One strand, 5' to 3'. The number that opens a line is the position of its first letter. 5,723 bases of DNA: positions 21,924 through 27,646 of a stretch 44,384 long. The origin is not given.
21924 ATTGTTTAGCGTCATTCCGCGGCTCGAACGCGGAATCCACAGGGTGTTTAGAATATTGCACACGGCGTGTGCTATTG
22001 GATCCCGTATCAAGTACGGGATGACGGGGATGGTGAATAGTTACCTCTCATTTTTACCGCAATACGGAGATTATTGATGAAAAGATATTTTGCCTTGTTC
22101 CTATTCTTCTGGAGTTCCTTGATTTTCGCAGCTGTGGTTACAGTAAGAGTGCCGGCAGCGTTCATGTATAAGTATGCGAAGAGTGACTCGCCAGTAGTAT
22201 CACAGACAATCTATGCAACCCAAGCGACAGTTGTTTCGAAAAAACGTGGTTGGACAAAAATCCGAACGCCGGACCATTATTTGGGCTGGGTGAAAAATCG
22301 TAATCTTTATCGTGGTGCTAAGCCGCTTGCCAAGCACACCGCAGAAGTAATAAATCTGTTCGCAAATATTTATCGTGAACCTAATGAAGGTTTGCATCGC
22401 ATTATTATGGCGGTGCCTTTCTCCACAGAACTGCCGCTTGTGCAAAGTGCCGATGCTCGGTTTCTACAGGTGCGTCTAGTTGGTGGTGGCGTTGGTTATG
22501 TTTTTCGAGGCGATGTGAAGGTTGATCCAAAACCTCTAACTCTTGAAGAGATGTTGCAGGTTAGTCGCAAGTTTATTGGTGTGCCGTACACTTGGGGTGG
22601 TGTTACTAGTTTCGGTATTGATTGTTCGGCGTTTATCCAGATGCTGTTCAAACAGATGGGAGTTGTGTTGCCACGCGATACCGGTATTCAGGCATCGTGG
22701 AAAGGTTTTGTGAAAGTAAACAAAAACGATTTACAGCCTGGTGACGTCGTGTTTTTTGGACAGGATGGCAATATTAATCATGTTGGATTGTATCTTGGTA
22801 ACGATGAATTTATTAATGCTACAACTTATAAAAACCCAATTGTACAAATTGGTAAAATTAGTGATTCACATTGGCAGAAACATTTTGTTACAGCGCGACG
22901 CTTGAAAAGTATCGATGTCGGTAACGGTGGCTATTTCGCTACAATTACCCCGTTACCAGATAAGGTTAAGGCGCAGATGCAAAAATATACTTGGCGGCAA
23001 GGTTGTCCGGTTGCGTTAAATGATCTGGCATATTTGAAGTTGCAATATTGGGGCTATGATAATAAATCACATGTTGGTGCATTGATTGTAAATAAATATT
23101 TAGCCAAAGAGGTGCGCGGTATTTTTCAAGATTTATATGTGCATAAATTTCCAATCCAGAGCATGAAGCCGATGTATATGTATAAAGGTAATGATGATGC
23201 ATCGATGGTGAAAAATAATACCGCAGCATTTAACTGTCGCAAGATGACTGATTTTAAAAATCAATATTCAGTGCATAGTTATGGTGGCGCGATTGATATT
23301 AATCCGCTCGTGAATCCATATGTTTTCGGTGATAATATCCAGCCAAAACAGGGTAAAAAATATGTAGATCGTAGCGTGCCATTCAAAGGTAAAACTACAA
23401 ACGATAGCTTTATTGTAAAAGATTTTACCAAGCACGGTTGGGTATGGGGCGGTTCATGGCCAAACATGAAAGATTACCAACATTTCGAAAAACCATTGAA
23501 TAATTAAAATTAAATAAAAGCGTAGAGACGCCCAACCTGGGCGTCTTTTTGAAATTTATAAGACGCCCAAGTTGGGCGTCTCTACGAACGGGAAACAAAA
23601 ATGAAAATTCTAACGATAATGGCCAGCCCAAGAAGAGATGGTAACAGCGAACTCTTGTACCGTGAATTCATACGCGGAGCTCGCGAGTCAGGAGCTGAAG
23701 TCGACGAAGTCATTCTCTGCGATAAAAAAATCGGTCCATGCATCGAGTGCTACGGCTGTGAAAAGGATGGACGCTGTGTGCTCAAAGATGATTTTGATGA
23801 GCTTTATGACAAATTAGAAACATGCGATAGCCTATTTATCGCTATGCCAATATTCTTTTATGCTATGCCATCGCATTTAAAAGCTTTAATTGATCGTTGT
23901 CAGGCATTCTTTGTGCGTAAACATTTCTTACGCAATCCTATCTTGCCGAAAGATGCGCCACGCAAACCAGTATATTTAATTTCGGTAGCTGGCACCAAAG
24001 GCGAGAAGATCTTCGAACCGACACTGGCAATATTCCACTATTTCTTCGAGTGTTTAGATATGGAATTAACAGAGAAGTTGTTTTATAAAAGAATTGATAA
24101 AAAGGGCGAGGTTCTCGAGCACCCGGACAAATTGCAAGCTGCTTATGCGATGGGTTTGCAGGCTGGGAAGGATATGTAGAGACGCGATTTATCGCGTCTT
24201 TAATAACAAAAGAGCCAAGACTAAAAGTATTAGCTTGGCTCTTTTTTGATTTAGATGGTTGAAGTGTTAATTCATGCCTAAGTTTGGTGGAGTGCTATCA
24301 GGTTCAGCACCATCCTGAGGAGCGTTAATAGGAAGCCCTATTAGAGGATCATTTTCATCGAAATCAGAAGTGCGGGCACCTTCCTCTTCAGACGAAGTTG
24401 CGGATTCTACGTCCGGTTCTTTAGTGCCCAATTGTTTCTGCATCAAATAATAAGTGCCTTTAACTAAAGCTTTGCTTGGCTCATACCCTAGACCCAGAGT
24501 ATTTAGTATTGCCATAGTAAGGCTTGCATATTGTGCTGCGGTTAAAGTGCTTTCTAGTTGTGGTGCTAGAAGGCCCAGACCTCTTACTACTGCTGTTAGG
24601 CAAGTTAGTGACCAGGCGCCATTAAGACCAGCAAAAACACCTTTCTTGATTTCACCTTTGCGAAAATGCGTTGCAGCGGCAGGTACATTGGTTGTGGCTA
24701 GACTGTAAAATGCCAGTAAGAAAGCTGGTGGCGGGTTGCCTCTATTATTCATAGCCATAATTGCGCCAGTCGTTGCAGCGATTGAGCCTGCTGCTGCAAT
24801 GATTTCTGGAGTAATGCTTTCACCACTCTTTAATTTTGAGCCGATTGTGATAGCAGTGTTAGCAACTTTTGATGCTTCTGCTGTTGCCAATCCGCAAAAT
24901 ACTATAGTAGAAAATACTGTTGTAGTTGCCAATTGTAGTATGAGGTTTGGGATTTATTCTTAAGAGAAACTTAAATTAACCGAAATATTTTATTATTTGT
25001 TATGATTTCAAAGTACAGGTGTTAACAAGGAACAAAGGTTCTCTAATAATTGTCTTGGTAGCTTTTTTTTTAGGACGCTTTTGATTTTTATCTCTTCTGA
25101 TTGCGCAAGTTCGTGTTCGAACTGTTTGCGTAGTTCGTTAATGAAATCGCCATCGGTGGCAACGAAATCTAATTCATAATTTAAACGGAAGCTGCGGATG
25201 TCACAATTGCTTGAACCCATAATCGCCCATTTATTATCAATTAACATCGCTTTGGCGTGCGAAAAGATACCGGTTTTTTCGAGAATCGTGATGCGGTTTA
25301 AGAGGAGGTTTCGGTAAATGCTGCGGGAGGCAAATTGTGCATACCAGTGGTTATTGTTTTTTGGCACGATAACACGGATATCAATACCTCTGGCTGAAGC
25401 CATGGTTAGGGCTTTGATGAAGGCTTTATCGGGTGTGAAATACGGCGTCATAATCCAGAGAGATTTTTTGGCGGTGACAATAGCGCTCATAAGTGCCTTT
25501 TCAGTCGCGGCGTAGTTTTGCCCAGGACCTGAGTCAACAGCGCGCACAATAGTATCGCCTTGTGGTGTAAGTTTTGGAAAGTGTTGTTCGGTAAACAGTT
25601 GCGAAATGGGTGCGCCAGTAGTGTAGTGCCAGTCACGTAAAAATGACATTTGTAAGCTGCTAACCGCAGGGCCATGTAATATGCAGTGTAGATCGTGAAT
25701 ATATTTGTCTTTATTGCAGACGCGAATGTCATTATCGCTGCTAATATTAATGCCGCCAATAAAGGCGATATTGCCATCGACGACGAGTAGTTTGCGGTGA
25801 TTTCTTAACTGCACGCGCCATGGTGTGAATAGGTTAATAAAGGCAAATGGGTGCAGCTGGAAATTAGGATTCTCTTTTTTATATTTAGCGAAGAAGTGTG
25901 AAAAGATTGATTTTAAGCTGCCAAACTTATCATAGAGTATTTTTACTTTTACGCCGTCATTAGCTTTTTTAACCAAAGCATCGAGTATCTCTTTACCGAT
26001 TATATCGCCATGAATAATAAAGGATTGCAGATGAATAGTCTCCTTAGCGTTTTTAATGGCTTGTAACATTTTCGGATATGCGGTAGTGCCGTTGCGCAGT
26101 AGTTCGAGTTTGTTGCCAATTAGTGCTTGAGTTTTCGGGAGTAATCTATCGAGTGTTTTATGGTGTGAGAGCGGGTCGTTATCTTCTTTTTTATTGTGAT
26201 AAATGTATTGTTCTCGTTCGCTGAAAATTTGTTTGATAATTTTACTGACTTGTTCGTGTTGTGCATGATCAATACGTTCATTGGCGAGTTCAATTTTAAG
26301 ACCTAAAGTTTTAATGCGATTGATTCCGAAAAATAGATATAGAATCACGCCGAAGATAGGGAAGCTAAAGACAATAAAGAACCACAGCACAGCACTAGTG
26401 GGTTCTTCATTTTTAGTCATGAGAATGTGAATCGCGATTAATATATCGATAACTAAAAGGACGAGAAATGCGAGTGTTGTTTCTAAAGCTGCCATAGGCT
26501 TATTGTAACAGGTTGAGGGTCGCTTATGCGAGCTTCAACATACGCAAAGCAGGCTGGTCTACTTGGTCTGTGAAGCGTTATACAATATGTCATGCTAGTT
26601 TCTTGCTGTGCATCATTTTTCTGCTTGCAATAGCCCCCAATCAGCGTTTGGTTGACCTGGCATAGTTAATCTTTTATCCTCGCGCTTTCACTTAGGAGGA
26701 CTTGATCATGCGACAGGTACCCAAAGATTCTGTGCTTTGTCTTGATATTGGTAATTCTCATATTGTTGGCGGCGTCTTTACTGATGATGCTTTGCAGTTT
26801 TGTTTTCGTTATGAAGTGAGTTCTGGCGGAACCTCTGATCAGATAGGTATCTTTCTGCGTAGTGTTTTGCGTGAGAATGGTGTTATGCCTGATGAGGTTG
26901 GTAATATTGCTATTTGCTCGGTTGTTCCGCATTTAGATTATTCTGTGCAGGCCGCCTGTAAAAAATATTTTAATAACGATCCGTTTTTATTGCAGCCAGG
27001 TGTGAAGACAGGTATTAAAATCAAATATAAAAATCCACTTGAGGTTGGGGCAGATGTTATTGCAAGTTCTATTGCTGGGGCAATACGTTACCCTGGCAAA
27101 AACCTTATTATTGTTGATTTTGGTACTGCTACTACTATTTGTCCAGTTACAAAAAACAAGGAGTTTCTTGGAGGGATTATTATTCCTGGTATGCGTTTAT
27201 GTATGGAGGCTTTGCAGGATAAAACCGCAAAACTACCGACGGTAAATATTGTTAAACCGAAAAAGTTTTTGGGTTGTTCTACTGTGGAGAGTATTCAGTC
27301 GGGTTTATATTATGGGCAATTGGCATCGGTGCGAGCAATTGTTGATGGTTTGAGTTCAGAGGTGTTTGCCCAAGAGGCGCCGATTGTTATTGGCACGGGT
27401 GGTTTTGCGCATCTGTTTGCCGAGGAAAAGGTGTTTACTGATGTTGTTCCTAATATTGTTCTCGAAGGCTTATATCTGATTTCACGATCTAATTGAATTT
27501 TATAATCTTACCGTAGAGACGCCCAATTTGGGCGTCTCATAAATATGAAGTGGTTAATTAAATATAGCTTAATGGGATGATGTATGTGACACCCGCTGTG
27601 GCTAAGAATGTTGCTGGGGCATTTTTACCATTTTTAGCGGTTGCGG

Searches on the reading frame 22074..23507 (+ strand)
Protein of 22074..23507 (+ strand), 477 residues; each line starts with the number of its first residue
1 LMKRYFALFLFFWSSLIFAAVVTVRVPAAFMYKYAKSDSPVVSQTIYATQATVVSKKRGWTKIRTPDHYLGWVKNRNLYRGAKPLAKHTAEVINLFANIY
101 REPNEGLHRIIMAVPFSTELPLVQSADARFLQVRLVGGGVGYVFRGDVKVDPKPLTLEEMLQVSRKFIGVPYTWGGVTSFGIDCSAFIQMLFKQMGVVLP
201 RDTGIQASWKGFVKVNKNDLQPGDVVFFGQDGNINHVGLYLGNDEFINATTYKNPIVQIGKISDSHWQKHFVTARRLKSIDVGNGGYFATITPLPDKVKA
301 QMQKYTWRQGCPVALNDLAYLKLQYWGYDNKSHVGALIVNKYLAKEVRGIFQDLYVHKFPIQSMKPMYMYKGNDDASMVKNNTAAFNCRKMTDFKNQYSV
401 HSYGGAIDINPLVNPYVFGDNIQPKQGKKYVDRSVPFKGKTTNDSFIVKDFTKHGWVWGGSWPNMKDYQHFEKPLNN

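Call 16: search_protein_families(library=pfam, proteins=[window:22074-23507:+], max_evalue=0.001)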
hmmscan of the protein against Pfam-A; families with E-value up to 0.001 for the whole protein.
window:22074-23507:+ (477 aa): 7 families
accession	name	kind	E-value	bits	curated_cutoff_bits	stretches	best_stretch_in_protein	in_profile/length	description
PF00877.26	NLPC_P60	-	3.2e-30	104.7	23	1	169-276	1-105/105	NlpC/P60 family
PF13539.11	Peptidase_M15_4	-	2.2e-21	76.7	25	1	396-473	4-70/70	D-alanyl-D-alanine carboxypeptidase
PF08239.17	SH3_3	-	3.8e-10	40.2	27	1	29-78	3-53/54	Bacterial SH3 domain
PF18348.7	SH3_16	-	1.1e-06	28.7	25.8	1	32-77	2-48/49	Bacterial dipeptidyl-peptidase Sh3 domain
PF06347.19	SH3_4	-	1.4e-05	25.2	24.1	1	28-78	4-54/56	Bacterial SH3 domain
PF23795.1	SH3_YKFC_2nd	-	2.2e-05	24.6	27.4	0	106-150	13-56/57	YKFC SH3b2 domain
PF05257.22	CHAP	-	0.00065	20.6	26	0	180-239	8-65/81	CHAP domain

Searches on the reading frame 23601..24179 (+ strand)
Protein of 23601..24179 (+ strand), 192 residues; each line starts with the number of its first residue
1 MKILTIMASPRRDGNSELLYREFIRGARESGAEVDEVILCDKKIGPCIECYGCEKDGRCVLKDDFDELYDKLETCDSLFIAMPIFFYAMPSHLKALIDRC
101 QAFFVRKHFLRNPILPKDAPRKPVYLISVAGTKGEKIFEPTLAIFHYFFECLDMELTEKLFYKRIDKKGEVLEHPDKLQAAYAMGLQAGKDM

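Call 16: search_protein_families(library=pfam, proteins=[window:23601-24179:+], max_evalue=0.001)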
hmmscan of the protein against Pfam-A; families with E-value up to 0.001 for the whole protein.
window:23601-24179:+ (192 aa): 2 families
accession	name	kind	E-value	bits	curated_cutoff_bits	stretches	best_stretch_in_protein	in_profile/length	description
PF03358.20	FMN_red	-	3.2e-21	75.9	24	1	1-132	1-117/152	NADPH-dependent FMN reductase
PF02525.22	Flavodoxin_2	-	1.3e-12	48.2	27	1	1-164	1-177/198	Flavodoxin-like fold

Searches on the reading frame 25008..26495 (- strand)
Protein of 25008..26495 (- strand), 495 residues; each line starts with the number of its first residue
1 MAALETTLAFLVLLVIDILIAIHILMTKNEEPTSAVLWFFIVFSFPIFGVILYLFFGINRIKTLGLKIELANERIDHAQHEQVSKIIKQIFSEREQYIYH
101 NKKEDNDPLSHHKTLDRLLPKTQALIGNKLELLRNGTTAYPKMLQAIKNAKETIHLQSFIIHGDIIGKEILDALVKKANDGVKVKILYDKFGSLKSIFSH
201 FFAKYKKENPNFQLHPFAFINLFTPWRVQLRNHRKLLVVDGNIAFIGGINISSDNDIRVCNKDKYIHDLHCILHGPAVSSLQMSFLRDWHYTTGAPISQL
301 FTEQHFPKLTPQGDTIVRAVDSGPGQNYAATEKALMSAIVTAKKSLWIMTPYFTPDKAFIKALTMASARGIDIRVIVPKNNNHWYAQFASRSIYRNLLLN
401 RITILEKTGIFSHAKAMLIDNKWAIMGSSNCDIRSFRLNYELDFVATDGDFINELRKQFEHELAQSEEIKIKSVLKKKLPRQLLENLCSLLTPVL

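Call 16: search_protein_families(library=pfam, proteins=[window:25008-26495:-], max_evalue=0.001)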
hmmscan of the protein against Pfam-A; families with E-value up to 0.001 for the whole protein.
window:25008-26495:- (495 aa): 3 families
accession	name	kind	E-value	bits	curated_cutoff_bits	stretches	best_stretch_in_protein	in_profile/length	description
PF13091.12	PLDc_2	-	3.2e-45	153.7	27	2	336-461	2-130/132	PLD-like domain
PF00614.28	PLDc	-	4.8e-11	42.6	21.9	1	229-252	2-25/28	Phospholipase D Active site motif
PF13396.11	PLDc_N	-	2e-09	37.7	23.3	1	15-57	1-41/42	Phospholipase_D-nuclease N-terminal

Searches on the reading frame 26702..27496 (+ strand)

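Call 31: search_protein_families(library=pfam, proteins=[window:26702-27496:+], max_evalue=0.0001)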
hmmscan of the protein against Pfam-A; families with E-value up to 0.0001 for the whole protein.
window:26702-27496:+ (264 aa): 1 family
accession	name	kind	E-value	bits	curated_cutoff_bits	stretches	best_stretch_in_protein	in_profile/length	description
PF03309.20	Pan_kinase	-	3.2e-62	210.5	24.7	1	12-214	2-203/205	Type III pantothenate kinase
